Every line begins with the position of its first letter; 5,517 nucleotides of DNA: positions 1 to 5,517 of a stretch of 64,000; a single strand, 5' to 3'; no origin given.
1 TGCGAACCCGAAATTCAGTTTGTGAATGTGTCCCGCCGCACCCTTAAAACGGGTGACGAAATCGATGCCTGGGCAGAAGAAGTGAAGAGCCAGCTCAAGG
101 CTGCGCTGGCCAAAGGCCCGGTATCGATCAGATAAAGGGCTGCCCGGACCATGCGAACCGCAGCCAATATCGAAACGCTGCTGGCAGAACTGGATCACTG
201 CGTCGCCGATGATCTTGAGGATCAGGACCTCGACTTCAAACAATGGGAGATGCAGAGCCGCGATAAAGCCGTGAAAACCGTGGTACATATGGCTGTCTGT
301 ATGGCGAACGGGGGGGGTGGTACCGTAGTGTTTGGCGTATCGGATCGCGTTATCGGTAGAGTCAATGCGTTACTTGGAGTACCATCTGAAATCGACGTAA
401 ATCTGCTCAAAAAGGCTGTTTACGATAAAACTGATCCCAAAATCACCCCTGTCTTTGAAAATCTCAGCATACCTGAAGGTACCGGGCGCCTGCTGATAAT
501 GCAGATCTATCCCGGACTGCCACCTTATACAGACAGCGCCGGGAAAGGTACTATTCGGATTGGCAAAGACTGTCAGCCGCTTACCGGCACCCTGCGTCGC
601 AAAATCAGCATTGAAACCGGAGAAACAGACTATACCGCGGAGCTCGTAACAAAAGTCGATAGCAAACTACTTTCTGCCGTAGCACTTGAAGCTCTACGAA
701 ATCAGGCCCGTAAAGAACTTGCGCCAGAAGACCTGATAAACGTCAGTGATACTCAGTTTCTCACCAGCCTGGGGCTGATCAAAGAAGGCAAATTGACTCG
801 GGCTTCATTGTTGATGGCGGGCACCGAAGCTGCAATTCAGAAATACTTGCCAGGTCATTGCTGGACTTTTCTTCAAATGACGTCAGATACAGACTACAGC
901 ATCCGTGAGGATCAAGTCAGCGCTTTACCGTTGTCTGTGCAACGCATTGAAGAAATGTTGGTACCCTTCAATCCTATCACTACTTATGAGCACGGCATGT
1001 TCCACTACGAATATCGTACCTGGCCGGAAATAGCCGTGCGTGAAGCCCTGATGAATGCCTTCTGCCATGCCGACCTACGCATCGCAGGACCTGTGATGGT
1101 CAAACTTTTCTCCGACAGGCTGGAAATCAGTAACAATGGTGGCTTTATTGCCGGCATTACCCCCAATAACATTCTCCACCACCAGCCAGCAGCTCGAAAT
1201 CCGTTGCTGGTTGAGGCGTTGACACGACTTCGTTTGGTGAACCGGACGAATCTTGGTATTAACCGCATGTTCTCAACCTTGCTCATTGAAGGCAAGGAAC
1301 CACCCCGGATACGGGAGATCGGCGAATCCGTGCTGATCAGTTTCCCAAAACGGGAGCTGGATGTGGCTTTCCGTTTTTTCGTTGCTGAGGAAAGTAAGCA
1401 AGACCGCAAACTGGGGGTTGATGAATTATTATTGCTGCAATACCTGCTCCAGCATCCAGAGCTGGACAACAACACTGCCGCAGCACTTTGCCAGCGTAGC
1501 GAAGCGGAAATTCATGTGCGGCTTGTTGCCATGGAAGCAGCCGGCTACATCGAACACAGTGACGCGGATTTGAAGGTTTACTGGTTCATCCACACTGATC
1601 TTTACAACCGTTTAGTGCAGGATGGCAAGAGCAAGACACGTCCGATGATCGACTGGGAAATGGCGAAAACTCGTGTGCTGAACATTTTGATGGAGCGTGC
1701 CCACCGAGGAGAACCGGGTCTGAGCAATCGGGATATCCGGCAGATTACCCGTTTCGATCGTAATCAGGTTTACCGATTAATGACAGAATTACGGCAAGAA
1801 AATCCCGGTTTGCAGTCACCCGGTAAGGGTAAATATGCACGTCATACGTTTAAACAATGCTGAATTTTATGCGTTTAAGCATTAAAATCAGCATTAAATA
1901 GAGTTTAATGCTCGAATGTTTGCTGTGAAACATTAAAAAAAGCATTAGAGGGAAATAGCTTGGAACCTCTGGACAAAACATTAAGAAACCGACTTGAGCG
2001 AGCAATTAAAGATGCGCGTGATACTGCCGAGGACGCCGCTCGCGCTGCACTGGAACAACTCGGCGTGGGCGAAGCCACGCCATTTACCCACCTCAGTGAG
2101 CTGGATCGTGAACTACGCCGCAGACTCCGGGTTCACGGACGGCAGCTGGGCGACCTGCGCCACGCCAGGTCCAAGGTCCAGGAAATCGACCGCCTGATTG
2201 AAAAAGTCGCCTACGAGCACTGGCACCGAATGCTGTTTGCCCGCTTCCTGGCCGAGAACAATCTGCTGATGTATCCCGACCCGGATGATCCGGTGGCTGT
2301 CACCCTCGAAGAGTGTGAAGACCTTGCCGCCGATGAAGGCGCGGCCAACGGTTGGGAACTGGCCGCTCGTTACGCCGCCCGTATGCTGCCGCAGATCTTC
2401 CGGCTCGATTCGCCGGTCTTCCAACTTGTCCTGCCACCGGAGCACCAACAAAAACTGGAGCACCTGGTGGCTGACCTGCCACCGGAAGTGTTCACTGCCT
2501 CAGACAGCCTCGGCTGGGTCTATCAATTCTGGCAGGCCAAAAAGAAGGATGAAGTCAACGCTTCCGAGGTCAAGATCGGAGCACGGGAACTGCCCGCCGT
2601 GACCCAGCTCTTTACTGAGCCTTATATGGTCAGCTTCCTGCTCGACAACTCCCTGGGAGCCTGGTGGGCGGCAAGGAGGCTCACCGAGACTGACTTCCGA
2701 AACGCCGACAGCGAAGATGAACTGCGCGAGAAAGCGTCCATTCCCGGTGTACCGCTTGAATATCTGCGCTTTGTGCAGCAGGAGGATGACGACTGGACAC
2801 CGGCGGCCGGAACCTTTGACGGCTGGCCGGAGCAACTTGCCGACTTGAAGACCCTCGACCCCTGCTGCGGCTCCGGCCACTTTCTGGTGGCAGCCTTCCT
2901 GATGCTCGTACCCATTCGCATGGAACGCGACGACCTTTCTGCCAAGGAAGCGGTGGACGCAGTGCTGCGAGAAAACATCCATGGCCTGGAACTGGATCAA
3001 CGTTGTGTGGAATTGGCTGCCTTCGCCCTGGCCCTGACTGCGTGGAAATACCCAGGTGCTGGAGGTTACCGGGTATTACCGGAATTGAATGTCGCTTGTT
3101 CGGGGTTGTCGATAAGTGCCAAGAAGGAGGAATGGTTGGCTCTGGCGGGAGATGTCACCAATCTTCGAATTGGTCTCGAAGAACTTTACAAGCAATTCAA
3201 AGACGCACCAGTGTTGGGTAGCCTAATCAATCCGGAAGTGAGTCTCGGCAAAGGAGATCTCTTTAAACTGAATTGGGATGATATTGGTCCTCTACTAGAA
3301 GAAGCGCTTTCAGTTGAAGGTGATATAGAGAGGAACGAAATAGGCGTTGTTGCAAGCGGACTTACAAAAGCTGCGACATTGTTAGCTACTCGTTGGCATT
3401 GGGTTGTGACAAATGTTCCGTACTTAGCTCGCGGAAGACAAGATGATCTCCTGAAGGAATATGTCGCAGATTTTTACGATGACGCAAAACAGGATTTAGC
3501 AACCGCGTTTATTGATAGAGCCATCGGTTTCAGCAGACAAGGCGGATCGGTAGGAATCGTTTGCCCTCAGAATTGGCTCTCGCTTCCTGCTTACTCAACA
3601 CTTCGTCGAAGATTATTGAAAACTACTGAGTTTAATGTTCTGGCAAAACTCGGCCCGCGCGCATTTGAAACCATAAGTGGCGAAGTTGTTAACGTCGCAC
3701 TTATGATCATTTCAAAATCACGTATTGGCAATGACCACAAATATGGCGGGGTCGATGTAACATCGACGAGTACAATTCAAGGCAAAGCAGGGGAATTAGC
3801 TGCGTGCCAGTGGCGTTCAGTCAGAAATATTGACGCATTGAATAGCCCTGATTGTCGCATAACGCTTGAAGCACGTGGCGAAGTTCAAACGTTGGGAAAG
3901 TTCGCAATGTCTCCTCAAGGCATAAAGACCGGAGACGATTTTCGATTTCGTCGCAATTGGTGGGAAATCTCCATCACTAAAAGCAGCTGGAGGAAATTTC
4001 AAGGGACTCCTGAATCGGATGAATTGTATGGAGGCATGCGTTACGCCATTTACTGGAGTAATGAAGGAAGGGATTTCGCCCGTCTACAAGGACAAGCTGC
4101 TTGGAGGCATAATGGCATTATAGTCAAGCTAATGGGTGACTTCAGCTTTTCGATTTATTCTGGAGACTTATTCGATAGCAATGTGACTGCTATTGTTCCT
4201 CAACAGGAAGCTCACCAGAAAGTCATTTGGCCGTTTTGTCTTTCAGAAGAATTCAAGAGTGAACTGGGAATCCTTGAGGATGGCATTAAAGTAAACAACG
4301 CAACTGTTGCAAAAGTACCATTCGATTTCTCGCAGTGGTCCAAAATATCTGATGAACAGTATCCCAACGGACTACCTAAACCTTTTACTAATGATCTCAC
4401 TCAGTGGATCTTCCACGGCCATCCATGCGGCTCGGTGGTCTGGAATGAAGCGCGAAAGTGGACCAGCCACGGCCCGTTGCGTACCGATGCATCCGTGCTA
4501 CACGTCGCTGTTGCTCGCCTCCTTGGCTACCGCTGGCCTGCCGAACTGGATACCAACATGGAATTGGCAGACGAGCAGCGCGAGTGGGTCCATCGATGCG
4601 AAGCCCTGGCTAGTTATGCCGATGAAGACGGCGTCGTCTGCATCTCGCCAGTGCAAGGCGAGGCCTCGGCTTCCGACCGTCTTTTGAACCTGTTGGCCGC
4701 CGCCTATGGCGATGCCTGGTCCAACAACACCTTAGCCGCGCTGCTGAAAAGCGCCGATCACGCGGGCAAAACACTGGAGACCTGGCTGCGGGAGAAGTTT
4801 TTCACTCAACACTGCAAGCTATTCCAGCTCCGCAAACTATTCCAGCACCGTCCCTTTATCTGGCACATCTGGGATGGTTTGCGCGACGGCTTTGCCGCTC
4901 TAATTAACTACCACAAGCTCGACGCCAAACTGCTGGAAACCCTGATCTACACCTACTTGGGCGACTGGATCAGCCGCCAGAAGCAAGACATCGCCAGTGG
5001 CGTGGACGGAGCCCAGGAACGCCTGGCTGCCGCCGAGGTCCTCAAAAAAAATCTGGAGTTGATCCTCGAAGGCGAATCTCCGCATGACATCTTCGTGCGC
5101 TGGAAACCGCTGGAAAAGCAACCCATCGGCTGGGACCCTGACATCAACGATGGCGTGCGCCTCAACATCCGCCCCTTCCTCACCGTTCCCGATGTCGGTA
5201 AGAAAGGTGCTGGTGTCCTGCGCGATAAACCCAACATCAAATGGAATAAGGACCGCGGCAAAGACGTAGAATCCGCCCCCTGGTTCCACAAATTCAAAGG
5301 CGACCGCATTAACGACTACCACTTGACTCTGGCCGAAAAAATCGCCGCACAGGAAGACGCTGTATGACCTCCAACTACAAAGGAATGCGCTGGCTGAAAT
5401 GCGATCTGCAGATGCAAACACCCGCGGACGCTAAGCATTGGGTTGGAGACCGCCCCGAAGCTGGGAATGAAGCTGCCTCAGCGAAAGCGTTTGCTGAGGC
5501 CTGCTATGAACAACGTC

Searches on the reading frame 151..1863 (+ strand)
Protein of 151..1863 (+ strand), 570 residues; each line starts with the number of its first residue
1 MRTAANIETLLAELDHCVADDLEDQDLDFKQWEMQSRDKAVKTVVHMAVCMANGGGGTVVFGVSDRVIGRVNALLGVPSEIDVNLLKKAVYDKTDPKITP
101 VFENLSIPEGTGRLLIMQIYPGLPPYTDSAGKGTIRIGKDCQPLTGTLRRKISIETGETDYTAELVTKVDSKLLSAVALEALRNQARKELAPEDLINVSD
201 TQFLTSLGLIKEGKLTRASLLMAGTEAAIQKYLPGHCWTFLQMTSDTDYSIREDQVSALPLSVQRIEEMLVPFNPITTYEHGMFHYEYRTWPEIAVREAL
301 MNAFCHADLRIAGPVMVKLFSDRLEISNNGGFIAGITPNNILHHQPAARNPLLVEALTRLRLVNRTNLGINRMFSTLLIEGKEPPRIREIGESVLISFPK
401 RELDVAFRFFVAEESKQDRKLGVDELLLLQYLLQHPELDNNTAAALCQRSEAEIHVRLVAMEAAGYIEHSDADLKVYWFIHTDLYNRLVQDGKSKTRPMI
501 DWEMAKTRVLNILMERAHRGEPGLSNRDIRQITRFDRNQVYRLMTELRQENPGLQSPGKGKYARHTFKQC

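Call 6: search_protein_families(library=pfam, proteins=[window:151-1863:+], max_evalue=0.01)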
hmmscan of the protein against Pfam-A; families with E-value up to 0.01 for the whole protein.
window:151-1863:+ (570 aa): 2 families
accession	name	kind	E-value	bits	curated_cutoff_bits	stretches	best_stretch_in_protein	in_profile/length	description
PF13749.12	HATPase_c_4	-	1.2e-17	64.2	26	1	314-396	3-87/89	Putative ATP-dependent DNA helicase recG C-terminal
PF04326.19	SLFN_AlbA_2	-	8.3e-16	59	25.3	1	23-144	1-117/118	Schlafen, AlbA_2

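Call 7: search_protein_families(library=padloc, proteins=[window:151-1863:+], max_evalue=0.01)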
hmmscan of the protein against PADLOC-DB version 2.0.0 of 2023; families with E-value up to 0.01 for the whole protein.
window:151-1863:+ (570 aa): 3 families
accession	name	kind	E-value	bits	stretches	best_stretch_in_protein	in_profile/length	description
PDLC02402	Aga_SIR2-PNTD1-PNTD2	-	5.5e-05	19.5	1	287-338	438-489/876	Class I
PDLC02394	pAgo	-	0.0002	17.2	1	287-361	311-391/1121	-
PDLC02418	Aga_SIR2-Kinase-PNTD1-PNTD2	-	0.0011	15.2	1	249-336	279-365/756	Class I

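Call 8: search_protein_families(library=ncbifam, proteins=[window:151-1863:+], max_evalue=0.01)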
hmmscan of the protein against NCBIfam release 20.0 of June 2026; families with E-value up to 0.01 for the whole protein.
window:151-1863:+ (570 aa): 0 families

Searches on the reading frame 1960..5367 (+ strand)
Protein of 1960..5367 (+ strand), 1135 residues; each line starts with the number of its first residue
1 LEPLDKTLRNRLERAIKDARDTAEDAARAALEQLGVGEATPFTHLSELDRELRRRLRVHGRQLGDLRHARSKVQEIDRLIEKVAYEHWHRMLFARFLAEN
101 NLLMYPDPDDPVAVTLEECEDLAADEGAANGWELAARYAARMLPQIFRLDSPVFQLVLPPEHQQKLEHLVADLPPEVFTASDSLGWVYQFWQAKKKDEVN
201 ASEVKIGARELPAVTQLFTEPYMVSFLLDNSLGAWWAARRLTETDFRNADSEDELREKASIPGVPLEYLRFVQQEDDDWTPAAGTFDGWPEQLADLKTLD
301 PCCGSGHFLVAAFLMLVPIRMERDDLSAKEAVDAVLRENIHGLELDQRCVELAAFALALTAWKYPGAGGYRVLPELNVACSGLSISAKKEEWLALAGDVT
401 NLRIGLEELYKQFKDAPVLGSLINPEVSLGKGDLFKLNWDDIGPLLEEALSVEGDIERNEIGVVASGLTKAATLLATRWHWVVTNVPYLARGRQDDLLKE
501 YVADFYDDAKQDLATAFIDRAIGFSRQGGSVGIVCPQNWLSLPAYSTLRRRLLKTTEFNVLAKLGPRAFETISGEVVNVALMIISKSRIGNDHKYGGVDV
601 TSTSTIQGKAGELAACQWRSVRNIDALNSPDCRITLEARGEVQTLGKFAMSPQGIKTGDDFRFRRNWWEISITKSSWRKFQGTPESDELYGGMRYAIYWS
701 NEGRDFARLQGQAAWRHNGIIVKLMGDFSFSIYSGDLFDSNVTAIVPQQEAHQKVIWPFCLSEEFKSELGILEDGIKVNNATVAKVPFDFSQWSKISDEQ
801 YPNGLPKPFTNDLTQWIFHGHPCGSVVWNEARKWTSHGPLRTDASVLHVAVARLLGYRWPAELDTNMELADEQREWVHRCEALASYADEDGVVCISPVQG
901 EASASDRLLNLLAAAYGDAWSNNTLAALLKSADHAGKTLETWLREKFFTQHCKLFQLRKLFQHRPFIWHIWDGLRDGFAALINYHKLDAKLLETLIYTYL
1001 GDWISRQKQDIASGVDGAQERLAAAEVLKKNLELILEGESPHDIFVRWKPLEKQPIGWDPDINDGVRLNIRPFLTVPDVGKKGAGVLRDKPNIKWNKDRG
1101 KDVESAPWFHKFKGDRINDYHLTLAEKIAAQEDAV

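Call 6: search_protein_families(library=pfam, proteins=[window:1960-5367:+], max_evalue=0.01)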
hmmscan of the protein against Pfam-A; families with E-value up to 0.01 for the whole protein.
window:1960-5367:+ (1135 aa): 4 families
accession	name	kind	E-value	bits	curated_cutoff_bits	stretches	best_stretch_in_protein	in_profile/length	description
PF07669.17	Eco57I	-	1.3e-10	42.1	25.3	1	338-564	1-165/171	Eco57I restriction-modification methylase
PF20473.4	MmeI_Mtase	-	1.4e-08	34.7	27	1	291-362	16-87/259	MmeI, DNA-methyltransferase domain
PF02384.22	N6_Mtase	-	8.2e-08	32.4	20.4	1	466-588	113-234/311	N-6 DNA Methylase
PF01170.24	UPF0020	-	0.00059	20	22.3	0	295-353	29-92/197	RMKL-like, methyltransferase domain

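Call 7: search_protein_families(library=padloc, proteins=[window:1960-5367:+], max_evalue=0.01)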
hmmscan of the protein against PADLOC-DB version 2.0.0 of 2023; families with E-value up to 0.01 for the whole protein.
window:1960-5367:+ (1135 aa): 48 families (the best 25 are shown)
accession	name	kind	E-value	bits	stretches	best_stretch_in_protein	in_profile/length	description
PDLC02528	PglX|PglXI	-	0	1708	1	1-1133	1-1121/1125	PglX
PDLC02535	PglX|PglXI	-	1.5e-223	742.3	1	7-722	9-726/731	PglX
PDLC02534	PglX|PglXI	-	8.2e-105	349.1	1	725-1132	1-380/389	PglX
PDLC02521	PglX|PglXI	-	2e-95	318.8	2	140-792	165-834/1174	PglX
PDLC03600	REase_MTase_IIG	-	3.3e-82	275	3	405-791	430-845/1205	Type IIG restriction enzyme-methyltransferase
PDLC02525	PglX|PglXI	-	6e-68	227.9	2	294-593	283-570/607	PglX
PDLC02523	PglX|PglXI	-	1.2e-52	177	4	465-736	548-825/1428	PglX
PDLC02641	DrmMI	-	1.5e-48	163.5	2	166-591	188-592/1161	DrmMI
PDLC02524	PglX|PglXI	-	2.1e-47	160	1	184-708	21-526/722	PglX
PDLC02518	PglX|PglXI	-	2e-44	149.7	3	165-565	176-599/1412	PglX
PDLC02522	PglX|PglXI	-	1.4e-37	127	2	294-596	422-717/1218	PglX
PDLC02527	PglX|PglXI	-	5.3e-36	121.8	2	474-710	552-798/1332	PglX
PDLC02517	PglX|PglXI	-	2.3e-17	60.7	1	473-676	9-219/707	PglX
PDLC02519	PglX|PglXI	-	2.1e-16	56.8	2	888-1073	1044-1217/1241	PglX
PDLC02526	PglX|PglXI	-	9.2e-15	52.1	2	176-237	185-248/640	PglX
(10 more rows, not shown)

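Call 8: search_protein_families(library=ncbifam, proteins=[window:1960-5367:+], max_evalue=0.01)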
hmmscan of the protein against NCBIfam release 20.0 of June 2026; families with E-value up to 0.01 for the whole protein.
window:1960-5367:+ (1135 aa): 6 families
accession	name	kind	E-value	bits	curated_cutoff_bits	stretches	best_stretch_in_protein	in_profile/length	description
NF033452.1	BREX_1_MTaseX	exception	2.3e-110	370.2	500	2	140-792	169-862/1210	BREX-1 system adenine-specific DNA-methyltransferase PglX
NF033455.1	BREX_6_MTaseX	exception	1.8e-57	194.7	900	3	164-388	179-424/1319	BREX-6 system adenine-specific DNA-methyltransferase PglX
NF033454.1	BREX_5_MTaseX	exception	9.9e-53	179.1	900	3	4-566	11-590/1404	BREX-5 system adenine-specific DNA-methyltransferase PglX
NF033451.1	BREX_2_MTaseX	equivalog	4.4e-08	31.3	400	1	293-367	222-296/1185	BREX-2 system adenine-specific DNA-methyltransferase PglX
NF047738.1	antiphage_MADS2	equivalog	1.5e-06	26.8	720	1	517-563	497-541/654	methylation-associated defense system DNA methyltransferase MAD2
TIGR02987.1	met_A_Alw26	exception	0.0015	17.3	353.5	0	295-324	32-61/523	Alw26I/Eco31I/Esp3I family type II restriction adenine-specific DNA-methyltransferase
